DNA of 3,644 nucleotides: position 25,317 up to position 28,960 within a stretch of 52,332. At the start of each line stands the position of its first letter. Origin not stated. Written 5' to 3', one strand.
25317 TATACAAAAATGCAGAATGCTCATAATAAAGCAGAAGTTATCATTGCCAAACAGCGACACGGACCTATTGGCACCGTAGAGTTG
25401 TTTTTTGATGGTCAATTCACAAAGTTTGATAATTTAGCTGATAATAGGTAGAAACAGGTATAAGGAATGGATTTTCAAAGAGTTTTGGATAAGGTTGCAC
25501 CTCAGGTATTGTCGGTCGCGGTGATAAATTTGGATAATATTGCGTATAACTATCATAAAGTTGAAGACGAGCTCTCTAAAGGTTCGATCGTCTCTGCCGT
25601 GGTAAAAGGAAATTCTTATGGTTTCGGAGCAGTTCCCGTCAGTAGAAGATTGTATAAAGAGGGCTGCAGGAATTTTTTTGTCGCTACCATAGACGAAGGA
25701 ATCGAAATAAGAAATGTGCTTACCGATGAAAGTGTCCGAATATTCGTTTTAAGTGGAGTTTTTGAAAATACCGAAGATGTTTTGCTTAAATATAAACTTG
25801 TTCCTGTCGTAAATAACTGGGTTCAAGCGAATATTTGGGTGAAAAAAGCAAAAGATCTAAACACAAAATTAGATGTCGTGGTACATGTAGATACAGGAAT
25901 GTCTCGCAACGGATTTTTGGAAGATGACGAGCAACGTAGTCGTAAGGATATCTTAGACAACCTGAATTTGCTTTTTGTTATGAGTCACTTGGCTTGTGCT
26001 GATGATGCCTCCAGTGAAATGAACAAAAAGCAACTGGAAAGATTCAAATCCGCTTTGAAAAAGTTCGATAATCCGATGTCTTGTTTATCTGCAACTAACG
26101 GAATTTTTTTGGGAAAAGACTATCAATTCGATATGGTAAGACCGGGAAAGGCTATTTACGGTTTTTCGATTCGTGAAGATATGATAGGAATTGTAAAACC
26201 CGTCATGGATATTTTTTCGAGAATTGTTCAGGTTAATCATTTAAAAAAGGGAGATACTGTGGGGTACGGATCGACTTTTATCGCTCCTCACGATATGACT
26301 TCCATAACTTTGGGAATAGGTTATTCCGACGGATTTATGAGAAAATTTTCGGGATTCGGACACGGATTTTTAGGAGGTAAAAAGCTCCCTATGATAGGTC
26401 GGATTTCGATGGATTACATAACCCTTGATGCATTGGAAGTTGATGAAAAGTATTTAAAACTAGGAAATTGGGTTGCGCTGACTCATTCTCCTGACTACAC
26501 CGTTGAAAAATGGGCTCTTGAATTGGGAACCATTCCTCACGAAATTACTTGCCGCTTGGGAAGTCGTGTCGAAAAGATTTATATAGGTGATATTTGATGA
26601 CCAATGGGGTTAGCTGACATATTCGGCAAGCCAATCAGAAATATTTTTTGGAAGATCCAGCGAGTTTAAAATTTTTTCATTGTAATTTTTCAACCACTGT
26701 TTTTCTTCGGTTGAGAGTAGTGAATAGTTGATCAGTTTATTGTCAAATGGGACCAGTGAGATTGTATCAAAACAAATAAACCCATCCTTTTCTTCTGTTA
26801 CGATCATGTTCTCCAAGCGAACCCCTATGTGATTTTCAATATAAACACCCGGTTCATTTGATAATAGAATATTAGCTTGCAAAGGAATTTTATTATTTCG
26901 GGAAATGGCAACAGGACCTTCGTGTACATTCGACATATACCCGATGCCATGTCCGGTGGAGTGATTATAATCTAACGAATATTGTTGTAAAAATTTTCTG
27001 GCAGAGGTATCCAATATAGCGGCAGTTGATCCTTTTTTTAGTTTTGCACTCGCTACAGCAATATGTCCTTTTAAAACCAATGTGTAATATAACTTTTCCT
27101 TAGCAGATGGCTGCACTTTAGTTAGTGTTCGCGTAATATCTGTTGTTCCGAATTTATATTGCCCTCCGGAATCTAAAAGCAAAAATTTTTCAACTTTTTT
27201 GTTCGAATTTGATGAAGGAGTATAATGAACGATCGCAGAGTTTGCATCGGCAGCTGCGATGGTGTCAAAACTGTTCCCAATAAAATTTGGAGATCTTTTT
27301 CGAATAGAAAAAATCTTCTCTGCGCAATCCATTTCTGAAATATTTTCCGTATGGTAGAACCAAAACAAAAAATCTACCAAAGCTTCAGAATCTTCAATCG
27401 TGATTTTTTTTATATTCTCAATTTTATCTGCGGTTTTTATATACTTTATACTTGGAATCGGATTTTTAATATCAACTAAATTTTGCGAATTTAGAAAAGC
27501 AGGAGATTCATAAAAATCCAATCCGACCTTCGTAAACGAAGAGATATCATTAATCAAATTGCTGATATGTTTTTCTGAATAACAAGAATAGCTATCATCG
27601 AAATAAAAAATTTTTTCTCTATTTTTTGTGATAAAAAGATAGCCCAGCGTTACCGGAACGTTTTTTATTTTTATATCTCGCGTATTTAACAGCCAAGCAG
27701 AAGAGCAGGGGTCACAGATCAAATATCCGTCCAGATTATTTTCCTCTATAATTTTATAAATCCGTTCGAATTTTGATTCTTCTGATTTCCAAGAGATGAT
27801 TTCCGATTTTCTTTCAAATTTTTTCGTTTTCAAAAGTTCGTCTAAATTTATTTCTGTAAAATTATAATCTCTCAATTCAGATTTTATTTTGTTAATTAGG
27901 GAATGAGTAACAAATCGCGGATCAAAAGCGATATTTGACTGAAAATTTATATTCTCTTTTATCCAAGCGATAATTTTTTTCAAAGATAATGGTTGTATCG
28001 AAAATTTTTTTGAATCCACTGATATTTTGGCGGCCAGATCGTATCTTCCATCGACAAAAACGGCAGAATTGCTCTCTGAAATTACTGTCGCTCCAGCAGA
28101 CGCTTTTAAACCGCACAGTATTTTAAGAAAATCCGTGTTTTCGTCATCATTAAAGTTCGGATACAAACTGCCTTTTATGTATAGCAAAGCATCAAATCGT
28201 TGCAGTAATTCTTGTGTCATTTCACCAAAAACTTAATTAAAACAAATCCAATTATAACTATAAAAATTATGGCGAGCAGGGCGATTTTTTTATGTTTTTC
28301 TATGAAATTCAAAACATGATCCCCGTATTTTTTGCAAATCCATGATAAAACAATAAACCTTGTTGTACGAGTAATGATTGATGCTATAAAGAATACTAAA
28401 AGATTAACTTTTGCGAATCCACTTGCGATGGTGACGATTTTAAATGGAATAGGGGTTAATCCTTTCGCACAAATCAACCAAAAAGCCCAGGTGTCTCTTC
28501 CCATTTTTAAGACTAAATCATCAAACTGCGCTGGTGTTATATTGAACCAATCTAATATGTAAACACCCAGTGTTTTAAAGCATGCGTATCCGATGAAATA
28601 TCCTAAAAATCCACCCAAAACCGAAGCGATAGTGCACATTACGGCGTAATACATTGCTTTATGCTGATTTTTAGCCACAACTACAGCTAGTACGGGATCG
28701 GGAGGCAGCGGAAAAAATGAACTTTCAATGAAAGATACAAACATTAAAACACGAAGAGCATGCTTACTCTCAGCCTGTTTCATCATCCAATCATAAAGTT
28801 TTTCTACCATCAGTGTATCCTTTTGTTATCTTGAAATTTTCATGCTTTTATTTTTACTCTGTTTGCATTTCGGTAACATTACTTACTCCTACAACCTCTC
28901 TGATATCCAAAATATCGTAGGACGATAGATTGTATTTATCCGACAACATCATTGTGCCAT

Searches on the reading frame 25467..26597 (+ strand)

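Call 35: search_protein_families(library=pfam, proteins=[window:25467-26597:+], max_evalue=0.001)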
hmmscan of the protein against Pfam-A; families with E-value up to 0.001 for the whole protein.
window:25467-26597:+ (376 aa): 2 families
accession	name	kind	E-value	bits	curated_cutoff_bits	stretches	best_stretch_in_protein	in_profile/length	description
PF01168.26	Ala_racemase_N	-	2.2e-52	178.4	24.1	1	20-233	1-218/220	Alanine racemase, N-terminal domain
PF00842.27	Ala_racemase_C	-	2.3e-32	111.7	25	1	246-372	1-127/127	Alanine racemase, C-terminal domain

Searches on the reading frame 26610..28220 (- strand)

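Call 35: search_protein_families(library=pfam, proteins=[window:26610-28220:-], max_evalue=0.001)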
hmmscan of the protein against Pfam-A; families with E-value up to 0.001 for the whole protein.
window:26610-28220:- (536 aa): 4 families
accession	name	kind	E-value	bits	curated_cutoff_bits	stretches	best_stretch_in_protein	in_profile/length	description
PF00557.29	Peptidase_M24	-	2e-39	135.9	23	1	269-476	2-207/208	Metallopeptidase family M24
PF16188.10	Peptidase_M24_C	-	3.6e-13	49.7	28.9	1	481-522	2-43/63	C-terminal region of peptidase_M24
PF01321.24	Creatinase_N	-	1.2e-11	45.6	22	1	35-124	28-118/128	Creatinase/Prolidase N-terminal domain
PF16189.11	Creatinase_N_2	-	1.7e-10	41.6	29.7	1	143-211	18-85/161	Creatinase/Prolidase N-terminal domain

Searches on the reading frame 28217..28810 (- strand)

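Call 35: search_protein_families(library=pfam, proteins=[window:28217-28810:-], max_evalue=0.001)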
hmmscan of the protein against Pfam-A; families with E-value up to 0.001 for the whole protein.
window:28217-28810:- (197 aa): 1 family
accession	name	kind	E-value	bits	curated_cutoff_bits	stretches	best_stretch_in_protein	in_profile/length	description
PF09335.16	VTT_dom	-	1.1e-05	26.4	33.9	1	55-156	15-118/123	VTT domain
